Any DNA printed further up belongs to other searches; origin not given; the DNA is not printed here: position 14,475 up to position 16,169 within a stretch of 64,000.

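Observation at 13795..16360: Candidate RRNPP/Rgg-like peptide-signalling module coupled to a c-di-GMP phosphodiesterase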

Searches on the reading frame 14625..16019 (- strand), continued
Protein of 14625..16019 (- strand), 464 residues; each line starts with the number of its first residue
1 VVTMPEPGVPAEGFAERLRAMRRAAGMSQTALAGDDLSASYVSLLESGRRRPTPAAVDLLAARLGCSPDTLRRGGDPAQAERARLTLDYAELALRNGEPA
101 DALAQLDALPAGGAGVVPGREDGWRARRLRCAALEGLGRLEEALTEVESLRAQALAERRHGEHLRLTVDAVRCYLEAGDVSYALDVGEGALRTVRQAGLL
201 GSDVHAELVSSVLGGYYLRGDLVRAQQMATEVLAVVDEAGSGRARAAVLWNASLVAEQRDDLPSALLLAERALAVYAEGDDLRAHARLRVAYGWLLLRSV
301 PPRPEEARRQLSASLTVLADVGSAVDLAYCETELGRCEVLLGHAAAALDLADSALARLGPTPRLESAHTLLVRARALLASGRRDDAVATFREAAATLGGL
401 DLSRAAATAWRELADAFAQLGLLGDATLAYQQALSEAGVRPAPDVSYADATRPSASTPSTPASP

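Call 61: find_homologous_proteins(query=L014:4977-6377:+, max_evalue=1e-20)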
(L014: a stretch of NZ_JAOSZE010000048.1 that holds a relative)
Query L014:4977-6377:+ (467 aa): 314 proteins with E <= 1e-20 among 8000 candidates; the best 120 are listed.
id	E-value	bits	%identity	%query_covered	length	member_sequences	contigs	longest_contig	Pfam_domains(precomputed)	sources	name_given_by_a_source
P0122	2.7e-297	1004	100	99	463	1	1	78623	PF17874.8,PF01381.29,PF13424.13,PF14938.13,PF13432.13,PF13428.13,PF13560.13,PF07719.24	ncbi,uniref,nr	ncbi:helix-turn-helix domain-containing protein [Actinoplanes sp. KI2]|uniref:helix-turn-helix domai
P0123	2.6e-224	763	78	99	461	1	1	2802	PF01381.29,PF13424.13,PF13428.13,PF13560.13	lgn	-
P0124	1.2e-214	731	75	99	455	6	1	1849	PF17874.8,PF01381.29,PF13424.13,PF14938.13,PF13432.13,PF13428.13,PF13560.13,PF07719.24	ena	-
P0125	1.8e-188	645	68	95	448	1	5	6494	PF12844.14,PF01381.29,PF13424.13,PF14938.13,PF13432.13,PF13428.13,PF13560.13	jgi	jgi:transcriptional regulator with XRE-family HTH domain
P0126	5.6e-188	644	68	95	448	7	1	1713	PF14559.13,PF12844.14,PF01381.29,PF13424.13,PF14938.13,PF13432.13,PF13428.13,PF13560.13,PF07719.24,PF13174.13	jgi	jgi:tetratricopeptide (TPR) repeat protein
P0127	1.2e-183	629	70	91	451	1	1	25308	PF12844.14,PF01381.29,PF13424.13,PF14938.13,PF13432.13,PF13560.13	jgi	jgi:transcriptional regulator with XRE-family HTH domain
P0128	6.5e-183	627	70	92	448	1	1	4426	PF01381.29,PF13424.13,PF13560.13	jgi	jgi:transcriptional regulator with XRE-family HTH domain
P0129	1.2e-182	626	69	93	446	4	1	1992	PF01381.29,PF13424.13,PF14938.13,PF13432.13,PF13428.13,PF13560.13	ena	-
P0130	1.9e-181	622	70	92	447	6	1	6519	PF12844.14,PF01381.29,PF13424.13,PF13432.13,PF13428.13,PF13560.13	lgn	-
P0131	6.1e-179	614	65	96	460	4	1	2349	PF07721.21,PF17874.8,PF01381.29,PF13424.13,PF14938.13,PF13432.13,PF13428.13,PF13560.13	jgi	jgi:transcriptional regulator with XRE-family HTH domain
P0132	5.6e-178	611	70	89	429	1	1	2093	PF17874.8,PF01381.29,PF13424.13,PF14938.13,PF13432.13,PF13428.13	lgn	-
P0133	1.2e-176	606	67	94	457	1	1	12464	PF01381.29,PF13424.13,PF13428.13,PF13560.13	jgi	jgi:transcriptional regulator with XRE-family HTH domain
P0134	1.3e-175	603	66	94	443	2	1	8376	PF01381.29,PF13424.13,PF14938.13,PF13432.13,PF13428.13,PF13560.13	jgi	jgi:transcriptional regulator with XRE-family HTH domain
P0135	1.0e-173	597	68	92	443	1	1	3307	PF12844.14,PF01381.29,PF13424.13,PF13432.13,PF13428.13,PF13560.13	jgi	jgi:transcriptional regulator with XRE-family HTH domain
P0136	1.2e-172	593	66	94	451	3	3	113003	PF17874.8,PF01381.29,PF13424.13,PF13428.13,PF13560.13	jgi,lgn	jgi:transcriptional regulator with XRE-family HTH domain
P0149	2.9e-127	443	53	95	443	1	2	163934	PF12844.14,PF17874.8,PF01381.29,PF13424.13,PF14938.13,PF13432.13,PF13560.13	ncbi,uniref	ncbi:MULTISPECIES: helix-turn-helix domain-containing protein [unclassified Micromonospora]|uniref:h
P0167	1.3e-102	362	49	92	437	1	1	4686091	PF14559.13,PF12844.14,PF01381.29,PF13424.13,PF13432.13,PF13428.13,PF13181.13,PF07719.24,PF13374.13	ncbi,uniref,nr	ncbi:transcriptional regulator with XRE-family HTH domain [Allocatelliglobosispora scoriae]|uniref:T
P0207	1.5e-94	336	46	91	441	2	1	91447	PF12844.14,PF17874.8,PF01381.29,PF13424.13,PF13432.13,PF13428.13,PF13560.13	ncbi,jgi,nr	ncbi:MAG TPA: helix-turn-helix transcriptional regulator [Streptosporangiaceae bacterium]|nr:helix-t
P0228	5.8e-93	330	46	90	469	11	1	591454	PF12844.14,PF17874.8,PF01381.29,PF13424.13,PF13560.13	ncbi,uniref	ncbi:helix-turn-helix domain-containing protein [Streptomyces griseorubiginosus]|uniref:helix-turn-h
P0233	1.0e-92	330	47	91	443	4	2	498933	PF12844.14,PF17874.8,PF01381.29,PF13424.13,PF13560.13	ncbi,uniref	ncbi:helix-turn-helix domain-containing protein [Streptomyces mauvecolor]|uniref:Helix-turn-helix do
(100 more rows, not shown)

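Call 62: find_encoding_contigs(protein=P0228, flank=4000, max_places=2)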
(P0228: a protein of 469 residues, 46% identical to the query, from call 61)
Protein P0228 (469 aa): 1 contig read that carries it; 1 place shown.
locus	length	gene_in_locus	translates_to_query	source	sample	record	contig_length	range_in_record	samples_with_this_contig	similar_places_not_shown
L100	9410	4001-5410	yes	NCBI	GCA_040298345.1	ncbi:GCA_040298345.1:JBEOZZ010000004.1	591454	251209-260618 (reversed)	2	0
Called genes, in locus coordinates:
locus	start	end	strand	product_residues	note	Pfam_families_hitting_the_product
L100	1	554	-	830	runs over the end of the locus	PF00384:Molybdopterin, PF01568:Molydop_binding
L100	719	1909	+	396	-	PF01546:Peptidase_M20, PF07687:M20_dimer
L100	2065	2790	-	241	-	PF00149:Metallophos, PF12850:Metallophos_2 (weak)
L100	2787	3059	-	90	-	PF04972:BON (weak)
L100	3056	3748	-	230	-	PF14907:NTP_transf_5 (weak)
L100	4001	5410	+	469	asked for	PF01381:HTH_3, PF12844:HTH_19, PF13560:HTH_31, PF13424:TPR_12 (faint), PF17874:TPR_MalT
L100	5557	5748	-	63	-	-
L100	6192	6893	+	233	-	PF14518:Haem_oxygenas_2 (weak)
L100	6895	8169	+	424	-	PF18130:ATPgrasp_N, PF02655:ATP-grasp_3 (weak), PF02222:ATP-grasp (weak), PF13535:ATP-grasp_4, PF18603:LAL_C2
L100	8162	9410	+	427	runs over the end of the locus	PF02655:ATP-grasp_3 (weak), PF13535:ATP-grasp_4 (faint)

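Call 63: find_encoding_contigs(protein=P0149, flank=4000, max_places=2)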
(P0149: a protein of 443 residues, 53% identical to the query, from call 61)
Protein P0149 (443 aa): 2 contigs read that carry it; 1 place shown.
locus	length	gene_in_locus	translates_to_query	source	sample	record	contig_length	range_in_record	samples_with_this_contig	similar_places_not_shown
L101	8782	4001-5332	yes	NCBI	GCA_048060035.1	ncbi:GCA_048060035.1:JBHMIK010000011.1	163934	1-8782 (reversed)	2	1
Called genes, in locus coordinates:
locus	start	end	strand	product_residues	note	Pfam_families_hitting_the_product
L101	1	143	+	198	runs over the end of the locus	PF18306:LDcluster4, PF03641:Lysine_decarbox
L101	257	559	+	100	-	PF00550:PP-binding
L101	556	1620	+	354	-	PF00534:Glycos_transf_1 (weak)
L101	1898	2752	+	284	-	PF04339:FemAB_like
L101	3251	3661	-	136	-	PF01047:MarR (weak)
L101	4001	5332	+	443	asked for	PF01381:HTH_3, PF12844:HTH_19, PF13560:HTH_31, PF13432:TPR_16 (faint), PF14938:SNAP (faint), PF13424:TPR_12 (faint), PF17874:TPR_MalT (faint)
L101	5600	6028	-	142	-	PF01548:DEDD_Tnp_IS110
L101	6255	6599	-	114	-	-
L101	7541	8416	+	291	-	PF13814:Replic_Relax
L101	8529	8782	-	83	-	?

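Call 64: find_encoding_contigs(protein=P0167, flank=4000, max_places=2)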
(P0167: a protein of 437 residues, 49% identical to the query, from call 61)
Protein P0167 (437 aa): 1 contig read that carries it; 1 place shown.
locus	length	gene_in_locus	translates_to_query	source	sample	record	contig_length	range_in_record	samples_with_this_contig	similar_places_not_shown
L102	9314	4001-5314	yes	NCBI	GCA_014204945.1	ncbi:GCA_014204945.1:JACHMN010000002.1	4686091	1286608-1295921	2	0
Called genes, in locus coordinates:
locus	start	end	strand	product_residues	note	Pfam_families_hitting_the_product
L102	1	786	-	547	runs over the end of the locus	PF03806:ABG_transport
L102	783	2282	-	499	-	PF02789:Peptidase_M17_N, PF00883:Peptidase_M17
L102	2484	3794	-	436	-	PF07992:Pyr_redox_2 (weak), PF13434:Lys_Orn_oxgnase, PF13454:NAD_binding_9 (weak), PF13738:Pyr_redox_3 (weak)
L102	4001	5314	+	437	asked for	PF01381:HTH_3, PF12844:HTH_19 (weak), PF13424:TPR_12 (faint), PF14559:TPR_19 (faint), PF07719:TPR_2 (faint), PF13181:TPR_8 (faint), PF13428:TPR_14 (faint), PF13432:TPR_16 (weak), +1 more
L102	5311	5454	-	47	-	-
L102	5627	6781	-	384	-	PF05448:AXE1, PF00326:Peptidase_S9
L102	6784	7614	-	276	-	PF00528:BPD_transp_1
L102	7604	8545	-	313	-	PF00528:BPD_transp_1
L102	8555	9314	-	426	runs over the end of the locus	PF01547:SBP_bac_1, PF13416:SBP_bac_8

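Call 68: search_protein_families(library=ncbifam, alignment_id=A1, max_evalue=0.01)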
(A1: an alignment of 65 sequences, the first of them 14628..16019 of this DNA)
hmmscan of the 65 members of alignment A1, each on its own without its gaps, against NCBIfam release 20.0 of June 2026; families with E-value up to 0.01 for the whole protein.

A. member 1, window:14628-16019:- (464 aa): 3 families
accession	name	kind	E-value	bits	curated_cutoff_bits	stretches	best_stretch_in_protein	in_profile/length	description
NF053720.1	NsdA_fam_reg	subfamily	5.7e-05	22.8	75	1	6-417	9-417/432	NsdA family TPR-like regulatory protein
NF041951.1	phage_RstR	subfamily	0.00047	20.4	80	1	14-79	3-69/108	RstR family transcriptional repressor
NF007257.0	PRK09706.1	subfamily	0.0087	15.9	101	0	13-76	5-69/135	transcriptional repressor DicA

B. families by the number of members that match (of 65 scanned): 28 families (the first 25 are shown)
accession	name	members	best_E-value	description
NF041951.1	phage_RstR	55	4e-09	RstR family transcriptional repressor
NF007257.0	PRK09706.1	54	5.6e-13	transcriptional repressor DicA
TIGR03070.1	couple_hipB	53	1.2e-08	type II toxin-antitoxin system Y4mF family antitoxin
NF038139.1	Reg_Aceta_RamB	53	1.6e-07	acetate metabolism transcriptional regulator RamB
NF053720.1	NsdA_fam_reg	33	4.8e-10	NsdA family TPR-like regulatory protein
NF052415.1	T3SS_chap_SctY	29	5.3e-08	type III secretion apparatus assembly chaperone SctY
NF006015.0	PRK08154.1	21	3.1e-08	anaerobic benzoate catabolism transcriptional regulator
NF010465.0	PRK13890.1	10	2.9e-05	conjugal transfer protein TrbA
TIGR00270.2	TIGR00270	8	0.0002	multiprotein bridging factor aMBF1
NF040586.1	FxSxx_TPR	5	9.1e-07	FxSxx-COOH system tetratricopeptide repeat protein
NF041677.1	trans_regClgR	5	0.0034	transcriptional regulator ClgR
NF040959.1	MamA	4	7.3e-05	magnetosome protein MamA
NF052312.1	T9SS_PorW_SprE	4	0.00011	type IX secretion system periplasmic lipoprotein PorW/SprE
TIGR02552.1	LcrH_SycD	2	0.00032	SycD/LcrH family type III secretion system chaperone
TIGR02795.1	tol_pal_ybgF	1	1.8e-05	tol-pal system protein YbgF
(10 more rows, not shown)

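Call 73: search_protein_representatives(alignment_id=A1)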
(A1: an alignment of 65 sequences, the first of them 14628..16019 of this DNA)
Query: 65 sequences, 458 profile positions. Proteins with E-value up to 0.001 (for the whole library): 35735; up to 1e-10: 3688; up to 1e-30: 766. The best 150 are listed.
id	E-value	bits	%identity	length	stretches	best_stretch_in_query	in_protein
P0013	1.0e-196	670.8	-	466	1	7-453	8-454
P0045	1.8e-190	650.2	-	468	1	5-448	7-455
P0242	3.4e-176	603.2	-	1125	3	33-443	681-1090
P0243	5.8e-173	592.5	-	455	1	7-446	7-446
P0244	6.5e-150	516.5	-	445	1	7-443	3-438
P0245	7.5e-149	513.0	-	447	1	7-444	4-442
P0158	1.7e-143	495.4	-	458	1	10-444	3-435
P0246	5.3e-137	474.0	-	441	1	11-438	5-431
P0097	2.0e-132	458.9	-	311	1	7-310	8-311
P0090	2.3e-131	455.4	-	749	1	40-350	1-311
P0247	2.3e-131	455.4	-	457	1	8-439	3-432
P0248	3.4e-131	454.8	-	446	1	11-440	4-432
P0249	3.9e-131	454.6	-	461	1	8-444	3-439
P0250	2.2e-128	445.5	-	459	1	9-448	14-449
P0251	1.8e-127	442.5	-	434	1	8-437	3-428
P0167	1.5e-114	399.9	-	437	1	10-434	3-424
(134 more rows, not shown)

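Call 74: find_encoding_contigs(protein=P0233, flank=3000, max_places=2)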
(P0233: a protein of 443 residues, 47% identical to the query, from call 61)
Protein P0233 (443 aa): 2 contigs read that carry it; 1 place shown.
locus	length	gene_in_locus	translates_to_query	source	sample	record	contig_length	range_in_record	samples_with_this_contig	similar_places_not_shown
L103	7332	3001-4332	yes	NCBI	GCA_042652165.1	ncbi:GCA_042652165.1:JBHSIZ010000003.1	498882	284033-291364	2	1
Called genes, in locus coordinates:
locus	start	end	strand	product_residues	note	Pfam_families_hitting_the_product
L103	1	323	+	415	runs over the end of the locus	-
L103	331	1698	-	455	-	PF00069:Pkinase, PF07714:PK_Tyr_Ser-Thr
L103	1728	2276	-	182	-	-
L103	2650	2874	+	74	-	-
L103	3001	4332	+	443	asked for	PF01381:HTH_3, PF12844:HTH_19 (weak), PF13560:HTH_31, PF13424:TPR_12 (faint), PF17874:TPR_MalT (weak)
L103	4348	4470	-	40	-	-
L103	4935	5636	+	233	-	PF14518:Haem_oxygenas_2 (weak)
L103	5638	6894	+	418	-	PF18130:ATPgrasp_N, PF02655:ATP-grasp_3, PF07478:Dala_Dala_lig_C (faint), PF13535:ATP-grasp_4, PF18603:LAL_C2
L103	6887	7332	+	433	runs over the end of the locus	PF02655:ATP-grasp_3 (faint), PF02222:ATP-grasp (weak), PF13535:ATP-grasp_4 (faint)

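Call 75: find_encoding_contigs(protein=P0207, flank=3000, max_places=2)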
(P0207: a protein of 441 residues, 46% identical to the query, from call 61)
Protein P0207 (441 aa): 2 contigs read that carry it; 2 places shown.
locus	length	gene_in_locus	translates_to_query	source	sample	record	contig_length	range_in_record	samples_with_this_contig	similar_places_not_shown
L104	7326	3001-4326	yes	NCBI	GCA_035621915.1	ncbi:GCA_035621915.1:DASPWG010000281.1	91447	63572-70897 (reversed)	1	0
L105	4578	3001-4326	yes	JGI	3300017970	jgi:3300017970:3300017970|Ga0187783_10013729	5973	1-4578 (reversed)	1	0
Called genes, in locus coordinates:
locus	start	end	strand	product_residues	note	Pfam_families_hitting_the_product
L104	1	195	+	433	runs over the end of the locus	PF05977:MFS_3, PF07690:MFS_1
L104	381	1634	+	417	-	-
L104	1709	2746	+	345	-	PF00155:Aminotran_1_2 (weak), PF01212:Beta_elim_lyase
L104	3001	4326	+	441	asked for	PF01381:HTH_3, PF12844:HTH_19 (weak), PF13560:HTH_31, PF13428:TPR_14 (faint), PF17874:TPR_MalT (faint), PF13424:TPR_12 (faint), PF13432:TPR_16 (faint)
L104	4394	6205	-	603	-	PF01738:DLH, PF02129:Peptidase_S15 (faint), PF20434:BD-FAE, PF00561:Abhydrolase_1 (faint), PF00326:Peptidase_S9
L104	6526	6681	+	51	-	-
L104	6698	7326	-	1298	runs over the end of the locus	PF00664:ABC_membrane, PF00005:ABC_tran, PF02463:SMC_N (faint), PF06414:Zeta_toxin (faint), PF13401:AAA_22 (faint), PF13555:AAA_29 (faint), PF00664:ABC_membrane, PF00005:ABC_tran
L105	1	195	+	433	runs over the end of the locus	PF05977:MFS_3, PF07690:MFS_1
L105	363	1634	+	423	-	-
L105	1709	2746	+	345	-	PF00155:Aminotran_1_2 (weak), PF01212:Beta_elim_lyase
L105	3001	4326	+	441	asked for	PF01381:HTH_3, PF12844:HTH_19 (weak), PF13560:HTH_31, PF13428:TPR_14 (faint), PF17874:TPR_MalT (faint), PF13424:TPR_12 (faint), PF13432:TPR_16 (faint)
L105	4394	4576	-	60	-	?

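Call 83: find_related_loci(query=A1, collection=viral_contigs, flank=3000)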
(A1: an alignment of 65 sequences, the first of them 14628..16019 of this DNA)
Query A1 (464 aa) in viral_contigs; peptide patterns used: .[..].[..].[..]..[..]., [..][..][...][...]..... (x = any residue, [..] = any of these).
36 stretches matched a pattern, but none encodes a relative of the query by tblastn (E <= 1e-3).

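Call 84: search_dna_similar(query=window:14628-16019:-, collection=plasmids, mode=protein, max_evalue=1e-20, max_rows=20)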
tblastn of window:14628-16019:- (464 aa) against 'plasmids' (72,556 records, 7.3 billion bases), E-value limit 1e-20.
Records with a match: 15; places in all: 15; records where one place covers at least 80% of the query: 11.
Best place of each record, by identity: <60% 15.
By first word of the organism name: Streptomyces 14; Nonomuraea 1.
By predicted mobility (MOB-suite, as given by PLSDB): non-mobilizable 14; mobilizable 1.
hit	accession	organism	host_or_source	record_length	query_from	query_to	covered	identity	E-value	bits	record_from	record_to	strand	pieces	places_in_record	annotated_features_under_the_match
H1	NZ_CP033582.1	Streptomyces sp. ADI95-16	-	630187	11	442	93%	38.7%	1e-46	180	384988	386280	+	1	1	helix-turn-helix transcriptional regulator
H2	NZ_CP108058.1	Streptomyces goshikiensis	-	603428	11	442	93%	38.2%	8e-45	175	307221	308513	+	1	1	helix-turn-helix transcriptional regulator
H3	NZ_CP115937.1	Streptomyces goshikiensis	microorganism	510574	11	442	93%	38.2%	9e-45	175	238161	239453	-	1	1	helix-turn-helix transcriptional regulator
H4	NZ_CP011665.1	Streptomyces sp. Mg1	-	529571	11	442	93%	38.2%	9e-45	175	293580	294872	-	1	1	helix-turn-helix transcriptional regulator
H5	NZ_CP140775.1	Streptomyces goshikiensis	cell culture,soil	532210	11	442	93%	38.2%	9e-45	175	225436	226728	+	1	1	helix-turn-helix transcriptional regulator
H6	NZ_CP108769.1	Streptomyces goshikiensis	-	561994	11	442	93%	38.2%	9e-45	175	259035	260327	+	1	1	helix-turn-helix transcriptional regulator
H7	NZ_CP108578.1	Streptomyces goshikiensis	-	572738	11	442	93%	38.2%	9e-45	175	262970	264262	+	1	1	helix-turn-helix transcriptional regulator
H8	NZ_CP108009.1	Streptomyces sp. NBC_00334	-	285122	28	439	89%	39.5%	4e-45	176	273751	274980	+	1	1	helix-turn-helix transcriptional regulator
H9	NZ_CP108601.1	Streptomyces sp. NBC_01176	-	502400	12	438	92%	37.9%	4e-42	167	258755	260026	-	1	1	helix-turn-helix domain-containing protein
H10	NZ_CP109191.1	Streptomyces sp. NBC_01707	-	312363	12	442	93%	36.8%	5e-44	172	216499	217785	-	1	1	helix-turn-helix domain-containing protein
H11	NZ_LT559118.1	Nonomuraea gerenzanensis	-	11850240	17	439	91%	35.8%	1e-31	136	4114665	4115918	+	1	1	none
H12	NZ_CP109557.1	Streptomyces sp. NBC_01387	-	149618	162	443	61%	37.9%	2e-27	124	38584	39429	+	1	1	helix-turn-helix domain-containing protein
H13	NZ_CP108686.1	Streptomyces sp. NBC_01014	-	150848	162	443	61%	37.9%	2e-27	124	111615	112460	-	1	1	helix-turn-helix domain-containing protein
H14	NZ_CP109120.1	Streptomyces sp. NBC_01766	-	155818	162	443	61%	37.9%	2e-27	124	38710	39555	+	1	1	helix-turn-helix domain-containing protein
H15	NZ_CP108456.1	Streptomyces sp. NBC_01267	-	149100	162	443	61%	37.6%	6e-27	122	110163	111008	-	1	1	helix-turn-helix domain-containing protein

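Call 85: get_annotated_region(hit=H4, flank=3500)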
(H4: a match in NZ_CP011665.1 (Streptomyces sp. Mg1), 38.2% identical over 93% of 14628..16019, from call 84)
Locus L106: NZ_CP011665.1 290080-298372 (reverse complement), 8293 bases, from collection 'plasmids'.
description: Streptomyces sp. Mg1 plasmid pSMg1-1, complete sequence
organism: Streptomyces sp. Mg1 (NCBI taxid 465541)
taxonomy: Bacteria; Actinomycetota; Actinomycetes; Kitasatosporales; Streptomycetaceae; Streptomyces; Streptomyces sp. Mg1
host: -; source: -; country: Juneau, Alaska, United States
typing (MOB-suite, as given by PLSDB): non-mobilizable
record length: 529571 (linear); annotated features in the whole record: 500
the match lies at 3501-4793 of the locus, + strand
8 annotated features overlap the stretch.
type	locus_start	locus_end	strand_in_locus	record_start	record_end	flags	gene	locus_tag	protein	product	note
CDS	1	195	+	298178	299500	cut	-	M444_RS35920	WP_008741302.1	ATP phosphoribosyltransferase regulatory subunit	-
CDS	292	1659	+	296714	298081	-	-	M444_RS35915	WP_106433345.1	UDP binding domain-containing protein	-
CDS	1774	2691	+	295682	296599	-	-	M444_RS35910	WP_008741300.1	NAD-dependent epimerase/dehydratase family protein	-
CDS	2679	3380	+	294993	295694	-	-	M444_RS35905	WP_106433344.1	PIG-L family deacetylase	-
CDS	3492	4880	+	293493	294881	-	-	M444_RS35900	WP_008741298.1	helix-turn-helix transcriptional regulator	-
CDS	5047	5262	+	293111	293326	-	-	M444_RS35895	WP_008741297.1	hypothetical protein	-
CDS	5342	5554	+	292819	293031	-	-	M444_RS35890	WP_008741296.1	hypothetical protein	-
CDS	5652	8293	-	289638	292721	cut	-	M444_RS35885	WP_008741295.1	BTAD domain-containing putative transcriptional regulator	-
